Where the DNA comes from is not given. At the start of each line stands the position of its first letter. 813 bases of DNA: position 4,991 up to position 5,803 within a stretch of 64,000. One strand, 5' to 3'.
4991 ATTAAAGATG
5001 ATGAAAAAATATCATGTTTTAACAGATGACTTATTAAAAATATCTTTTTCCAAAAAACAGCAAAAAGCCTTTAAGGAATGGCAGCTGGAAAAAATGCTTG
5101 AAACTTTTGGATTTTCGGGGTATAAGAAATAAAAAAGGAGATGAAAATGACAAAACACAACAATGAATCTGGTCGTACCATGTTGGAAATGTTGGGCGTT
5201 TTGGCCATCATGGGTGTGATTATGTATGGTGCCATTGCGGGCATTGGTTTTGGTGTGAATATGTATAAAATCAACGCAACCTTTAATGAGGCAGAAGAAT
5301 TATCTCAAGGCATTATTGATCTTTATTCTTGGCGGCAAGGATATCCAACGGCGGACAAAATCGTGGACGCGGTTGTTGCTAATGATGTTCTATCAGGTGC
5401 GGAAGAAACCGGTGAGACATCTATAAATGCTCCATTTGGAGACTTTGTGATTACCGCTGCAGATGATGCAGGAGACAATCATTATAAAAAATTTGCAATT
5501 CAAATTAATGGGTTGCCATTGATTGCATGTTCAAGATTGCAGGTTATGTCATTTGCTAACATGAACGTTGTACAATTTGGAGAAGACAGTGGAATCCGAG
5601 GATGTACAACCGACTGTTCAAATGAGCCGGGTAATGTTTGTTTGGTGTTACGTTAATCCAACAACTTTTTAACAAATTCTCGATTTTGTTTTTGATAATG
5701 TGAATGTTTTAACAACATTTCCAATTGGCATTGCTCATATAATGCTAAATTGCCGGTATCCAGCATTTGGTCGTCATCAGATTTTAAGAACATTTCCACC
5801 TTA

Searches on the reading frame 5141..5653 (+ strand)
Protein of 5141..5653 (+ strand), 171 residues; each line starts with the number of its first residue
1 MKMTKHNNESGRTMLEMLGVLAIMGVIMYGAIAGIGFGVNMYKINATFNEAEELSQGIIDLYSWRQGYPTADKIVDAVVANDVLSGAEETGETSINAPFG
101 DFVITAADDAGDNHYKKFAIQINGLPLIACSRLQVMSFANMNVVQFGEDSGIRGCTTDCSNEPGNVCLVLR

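Call 33: search_protein_families(library=pfam, proteins=[window:5141-5653:+], max_evalue=1)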
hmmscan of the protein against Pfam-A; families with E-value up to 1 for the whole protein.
window:5141-5653:+ (171 aa): 1 family
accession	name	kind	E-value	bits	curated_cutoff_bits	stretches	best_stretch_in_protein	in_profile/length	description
PF07963.17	N_methyl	-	0.0017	18.3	21.2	1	7-31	2-26/27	Prokaryotic N-terminal methylation motif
